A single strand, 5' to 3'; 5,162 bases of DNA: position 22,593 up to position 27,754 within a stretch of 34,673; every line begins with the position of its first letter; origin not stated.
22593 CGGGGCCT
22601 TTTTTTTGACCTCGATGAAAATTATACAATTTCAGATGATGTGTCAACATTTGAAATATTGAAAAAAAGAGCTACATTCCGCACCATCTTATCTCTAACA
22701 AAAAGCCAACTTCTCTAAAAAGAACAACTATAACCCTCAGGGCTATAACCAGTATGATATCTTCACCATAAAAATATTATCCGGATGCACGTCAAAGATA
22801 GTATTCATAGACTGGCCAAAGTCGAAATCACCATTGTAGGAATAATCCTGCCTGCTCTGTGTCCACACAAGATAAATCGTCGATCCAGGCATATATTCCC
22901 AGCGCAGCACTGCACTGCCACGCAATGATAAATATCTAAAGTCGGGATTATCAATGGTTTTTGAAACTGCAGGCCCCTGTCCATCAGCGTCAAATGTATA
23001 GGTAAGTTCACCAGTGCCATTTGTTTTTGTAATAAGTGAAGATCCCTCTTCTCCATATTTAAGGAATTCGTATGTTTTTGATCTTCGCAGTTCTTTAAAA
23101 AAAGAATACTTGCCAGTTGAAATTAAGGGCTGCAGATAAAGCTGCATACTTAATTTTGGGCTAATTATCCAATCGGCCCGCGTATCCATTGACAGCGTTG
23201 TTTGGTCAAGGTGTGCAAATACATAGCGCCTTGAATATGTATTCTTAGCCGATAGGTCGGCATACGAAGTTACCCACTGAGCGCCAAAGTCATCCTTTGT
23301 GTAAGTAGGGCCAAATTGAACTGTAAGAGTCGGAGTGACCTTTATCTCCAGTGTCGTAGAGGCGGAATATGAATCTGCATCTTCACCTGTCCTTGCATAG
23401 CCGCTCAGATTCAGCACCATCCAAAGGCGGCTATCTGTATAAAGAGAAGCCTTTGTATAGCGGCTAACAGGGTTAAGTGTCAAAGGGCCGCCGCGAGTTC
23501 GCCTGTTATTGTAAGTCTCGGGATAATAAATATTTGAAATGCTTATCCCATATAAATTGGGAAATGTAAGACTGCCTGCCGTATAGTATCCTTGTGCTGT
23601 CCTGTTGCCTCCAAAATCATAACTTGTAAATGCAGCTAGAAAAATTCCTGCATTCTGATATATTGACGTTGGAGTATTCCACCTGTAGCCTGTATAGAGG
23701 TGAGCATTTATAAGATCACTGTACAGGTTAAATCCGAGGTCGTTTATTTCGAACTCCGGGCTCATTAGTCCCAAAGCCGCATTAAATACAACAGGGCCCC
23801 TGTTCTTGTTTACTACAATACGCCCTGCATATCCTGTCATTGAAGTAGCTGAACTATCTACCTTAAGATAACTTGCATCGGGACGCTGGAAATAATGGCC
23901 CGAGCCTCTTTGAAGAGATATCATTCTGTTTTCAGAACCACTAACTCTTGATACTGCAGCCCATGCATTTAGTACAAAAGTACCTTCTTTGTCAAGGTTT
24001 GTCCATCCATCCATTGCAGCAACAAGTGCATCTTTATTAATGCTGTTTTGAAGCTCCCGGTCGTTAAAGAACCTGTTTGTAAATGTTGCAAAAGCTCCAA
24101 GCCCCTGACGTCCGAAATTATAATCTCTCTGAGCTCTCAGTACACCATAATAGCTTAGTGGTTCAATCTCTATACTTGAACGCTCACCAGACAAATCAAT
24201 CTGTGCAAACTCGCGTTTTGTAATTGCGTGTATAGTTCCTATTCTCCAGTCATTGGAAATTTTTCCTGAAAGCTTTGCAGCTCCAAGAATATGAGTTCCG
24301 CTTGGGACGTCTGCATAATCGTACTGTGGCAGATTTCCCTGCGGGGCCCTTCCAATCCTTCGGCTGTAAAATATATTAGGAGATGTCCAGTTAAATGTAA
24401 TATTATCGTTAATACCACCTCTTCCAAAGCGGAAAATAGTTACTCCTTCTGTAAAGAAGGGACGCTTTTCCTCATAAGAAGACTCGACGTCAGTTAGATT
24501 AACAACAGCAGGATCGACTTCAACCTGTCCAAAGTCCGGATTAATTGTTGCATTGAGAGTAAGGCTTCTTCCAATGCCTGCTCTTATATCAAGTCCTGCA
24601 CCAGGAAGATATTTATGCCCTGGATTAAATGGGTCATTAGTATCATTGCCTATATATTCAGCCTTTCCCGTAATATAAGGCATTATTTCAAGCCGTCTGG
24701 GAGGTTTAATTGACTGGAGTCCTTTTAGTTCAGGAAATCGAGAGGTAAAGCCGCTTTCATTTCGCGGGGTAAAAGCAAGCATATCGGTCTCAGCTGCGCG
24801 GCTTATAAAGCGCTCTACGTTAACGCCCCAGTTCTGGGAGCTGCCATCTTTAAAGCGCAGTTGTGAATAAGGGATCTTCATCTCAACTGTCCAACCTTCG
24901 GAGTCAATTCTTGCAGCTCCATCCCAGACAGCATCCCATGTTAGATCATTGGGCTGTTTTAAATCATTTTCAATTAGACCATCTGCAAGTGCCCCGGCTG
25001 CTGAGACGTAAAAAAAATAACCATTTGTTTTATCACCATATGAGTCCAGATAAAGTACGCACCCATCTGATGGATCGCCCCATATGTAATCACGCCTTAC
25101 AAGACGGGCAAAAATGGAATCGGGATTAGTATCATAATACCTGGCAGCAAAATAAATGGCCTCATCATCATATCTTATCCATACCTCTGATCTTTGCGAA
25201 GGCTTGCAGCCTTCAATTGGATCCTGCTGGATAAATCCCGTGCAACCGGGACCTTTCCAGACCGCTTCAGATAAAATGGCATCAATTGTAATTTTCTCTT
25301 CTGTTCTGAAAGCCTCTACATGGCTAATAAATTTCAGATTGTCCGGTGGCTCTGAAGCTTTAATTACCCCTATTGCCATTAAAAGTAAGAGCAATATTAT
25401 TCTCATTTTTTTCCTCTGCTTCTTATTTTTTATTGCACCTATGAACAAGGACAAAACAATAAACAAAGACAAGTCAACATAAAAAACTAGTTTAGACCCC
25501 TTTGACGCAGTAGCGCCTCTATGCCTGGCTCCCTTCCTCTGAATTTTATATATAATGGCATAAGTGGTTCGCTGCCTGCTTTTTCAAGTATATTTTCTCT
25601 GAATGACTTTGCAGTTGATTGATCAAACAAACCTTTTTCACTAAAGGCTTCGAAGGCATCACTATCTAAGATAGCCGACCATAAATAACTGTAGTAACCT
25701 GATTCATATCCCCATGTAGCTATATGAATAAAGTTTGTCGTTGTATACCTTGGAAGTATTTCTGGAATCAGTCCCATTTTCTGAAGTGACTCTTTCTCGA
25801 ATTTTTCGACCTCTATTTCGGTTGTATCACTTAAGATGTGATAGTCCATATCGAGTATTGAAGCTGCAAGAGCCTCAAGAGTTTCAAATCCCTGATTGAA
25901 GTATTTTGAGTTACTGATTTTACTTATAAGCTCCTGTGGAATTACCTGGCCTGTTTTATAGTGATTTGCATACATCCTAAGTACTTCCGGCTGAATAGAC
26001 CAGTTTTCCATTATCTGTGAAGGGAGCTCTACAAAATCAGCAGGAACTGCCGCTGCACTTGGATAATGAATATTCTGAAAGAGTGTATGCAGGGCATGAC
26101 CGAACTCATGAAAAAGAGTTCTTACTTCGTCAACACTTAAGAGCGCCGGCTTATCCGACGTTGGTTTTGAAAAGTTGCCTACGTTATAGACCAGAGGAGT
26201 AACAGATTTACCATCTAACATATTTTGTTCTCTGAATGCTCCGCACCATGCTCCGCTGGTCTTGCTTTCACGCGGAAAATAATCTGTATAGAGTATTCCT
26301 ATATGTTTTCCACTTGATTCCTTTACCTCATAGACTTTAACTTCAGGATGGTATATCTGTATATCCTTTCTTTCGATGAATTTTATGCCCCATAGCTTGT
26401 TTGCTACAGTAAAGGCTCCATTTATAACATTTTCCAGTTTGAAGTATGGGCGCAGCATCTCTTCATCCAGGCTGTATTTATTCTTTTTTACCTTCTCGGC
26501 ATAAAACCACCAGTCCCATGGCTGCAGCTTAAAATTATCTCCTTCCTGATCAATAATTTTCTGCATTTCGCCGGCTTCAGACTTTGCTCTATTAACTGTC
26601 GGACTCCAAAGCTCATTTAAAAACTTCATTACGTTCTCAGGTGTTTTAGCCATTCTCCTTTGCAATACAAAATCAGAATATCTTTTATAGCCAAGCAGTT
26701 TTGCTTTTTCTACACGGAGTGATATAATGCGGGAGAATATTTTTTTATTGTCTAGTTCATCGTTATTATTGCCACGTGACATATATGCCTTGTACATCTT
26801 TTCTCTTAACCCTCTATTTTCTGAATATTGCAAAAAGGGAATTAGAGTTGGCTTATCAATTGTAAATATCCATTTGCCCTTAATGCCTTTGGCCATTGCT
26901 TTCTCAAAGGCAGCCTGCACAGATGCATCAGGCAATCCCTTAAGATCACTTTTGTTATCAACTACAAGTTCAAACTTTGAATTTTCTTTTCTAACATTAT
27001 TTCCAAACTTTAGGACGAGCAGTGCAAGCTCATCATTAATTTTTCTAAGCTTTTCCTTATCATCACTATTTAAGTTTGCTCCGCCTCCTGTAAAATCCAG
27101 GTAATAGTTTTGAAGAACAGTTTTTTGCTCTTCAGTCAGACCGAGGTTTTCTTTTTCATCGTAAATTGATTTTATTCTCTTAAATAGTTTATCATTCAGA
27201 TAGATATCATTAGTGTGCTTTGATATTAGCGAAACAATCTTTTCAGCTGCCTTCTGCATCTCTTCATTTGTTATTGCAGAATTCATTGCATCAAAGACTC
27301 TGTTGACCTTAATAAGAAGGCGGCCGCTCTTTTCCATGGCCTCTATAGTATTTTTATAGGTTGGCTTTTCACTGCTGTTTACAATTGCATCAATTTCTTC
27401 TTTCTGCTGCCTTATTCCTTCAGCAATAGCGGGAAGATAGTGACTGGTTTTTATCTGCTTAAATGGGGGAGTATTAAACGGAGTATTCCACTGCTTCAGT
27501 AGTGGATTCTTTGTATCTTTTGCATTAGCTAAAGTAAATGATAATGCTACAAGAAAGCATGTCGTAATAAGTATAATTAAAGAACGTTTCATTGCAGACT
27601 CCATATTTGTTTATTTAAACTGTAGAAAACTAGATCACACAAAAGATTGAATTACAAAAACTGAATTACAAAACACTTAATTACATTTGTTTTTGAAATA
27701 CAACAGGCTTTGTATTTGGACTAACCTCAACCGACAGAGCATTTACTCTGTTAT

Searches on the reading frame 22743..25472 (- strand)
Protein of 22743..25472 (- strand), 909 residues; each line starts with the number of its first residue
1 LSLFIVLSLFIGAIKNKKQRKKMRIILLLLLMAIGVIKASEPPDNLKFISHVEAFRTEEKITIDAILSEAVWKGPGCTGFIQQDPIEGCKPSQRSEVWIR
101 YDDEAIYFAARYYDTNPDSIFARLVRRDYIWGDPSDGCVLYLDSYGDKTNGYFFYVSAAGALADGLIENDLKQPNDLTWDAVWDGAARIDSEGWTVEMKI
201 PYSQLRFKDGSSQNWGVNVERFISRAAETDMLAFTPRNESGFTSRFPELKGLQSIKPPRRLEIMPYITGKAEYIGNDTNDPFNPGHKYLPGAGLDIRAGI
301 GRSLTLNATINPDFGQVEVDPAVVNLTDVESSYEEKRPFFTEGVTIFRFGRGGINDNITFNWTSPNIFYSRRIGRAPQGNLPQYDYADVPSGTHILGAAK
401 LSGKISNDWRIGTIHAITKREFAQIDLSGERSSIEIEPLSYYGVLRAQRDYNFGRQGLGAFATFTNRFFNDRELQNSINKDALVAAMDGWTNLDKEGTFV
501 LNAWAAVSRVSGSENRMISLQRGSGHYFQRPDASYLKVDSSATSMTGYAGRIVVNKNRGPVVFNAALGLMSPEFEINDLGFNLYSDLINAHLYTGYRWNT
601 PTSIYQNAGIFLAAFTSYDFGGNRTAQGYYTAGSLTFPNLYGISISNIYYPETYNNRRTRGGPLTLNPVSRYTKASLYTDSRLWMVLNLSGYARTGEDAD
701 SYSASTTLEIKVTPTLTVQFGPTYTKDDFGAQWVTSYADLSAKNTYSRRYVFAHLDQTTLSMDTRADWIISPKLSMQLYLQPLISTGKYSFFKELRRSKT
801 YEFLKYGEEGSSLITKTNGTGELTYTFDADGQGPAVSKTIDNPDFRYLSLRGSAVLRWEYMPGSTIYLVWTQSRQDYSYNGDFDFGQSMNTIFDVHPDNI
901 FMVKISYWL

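Call 47: search_protein_families(library=pfam, proteins=[window:22743-25472:-], max_evalue=0.00001)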
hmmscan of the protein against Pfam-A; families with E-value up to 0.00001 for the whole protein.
window:22743-25472:- (909 aa): 1 family
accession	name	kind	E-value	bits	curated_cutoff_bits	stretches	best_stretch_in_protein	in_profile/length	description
PF19313.5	DUF5916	-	4e-61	207.9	22.6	1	257-909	1-563/572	Domain of unknown function (DUF5916)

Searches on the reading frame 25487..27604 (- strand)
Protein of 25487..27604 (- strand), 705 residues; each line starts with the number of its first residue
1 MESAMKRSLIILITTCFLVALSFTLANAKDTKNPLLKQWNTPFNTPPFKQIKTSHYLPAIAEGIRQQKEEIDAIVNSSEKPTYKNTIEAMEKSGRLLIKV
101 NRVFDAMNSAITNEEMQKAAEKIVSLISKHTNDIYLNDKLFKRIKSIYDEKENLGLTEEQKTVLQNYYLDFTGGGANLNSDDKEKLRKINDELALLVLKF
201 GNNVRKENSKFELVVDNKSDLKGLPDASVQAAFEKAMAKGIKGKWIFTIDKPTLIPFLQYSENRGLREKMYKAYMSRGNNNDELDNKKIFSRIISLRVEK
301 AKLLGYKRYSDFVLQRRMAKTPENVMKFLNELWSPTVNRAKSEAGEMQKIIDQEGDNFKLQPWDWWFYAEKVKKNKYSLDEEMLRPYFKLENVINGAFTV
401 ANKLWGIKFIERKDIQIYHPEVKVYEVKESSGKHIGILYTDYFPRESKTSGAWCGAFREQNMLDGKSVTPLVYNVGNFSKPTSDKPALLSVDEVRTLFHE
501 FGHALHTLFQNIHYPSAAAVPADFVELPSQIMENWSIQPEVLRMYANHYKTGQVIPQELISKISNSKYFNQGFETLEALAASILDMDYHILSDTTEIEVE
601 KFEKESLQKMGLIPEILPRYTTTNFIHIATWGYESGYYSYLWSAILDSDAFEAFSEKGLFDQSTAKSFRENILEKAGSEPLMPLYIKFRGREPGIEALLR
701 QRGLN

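Call 47: search_protein_families(library=pfam, proteins=[window:25487-27604:-], max_evalue=0.00001)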
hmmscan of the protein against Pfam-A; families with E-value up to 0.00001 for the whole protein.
window:25487-27604:- (705 aa): 1 family
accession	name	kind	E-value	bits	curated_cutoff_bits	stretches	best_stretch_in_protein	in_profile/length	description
PF01432.26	Peptidase_M3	-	3e-128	429.5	27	1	257-703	1-456/457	Peptidase family M3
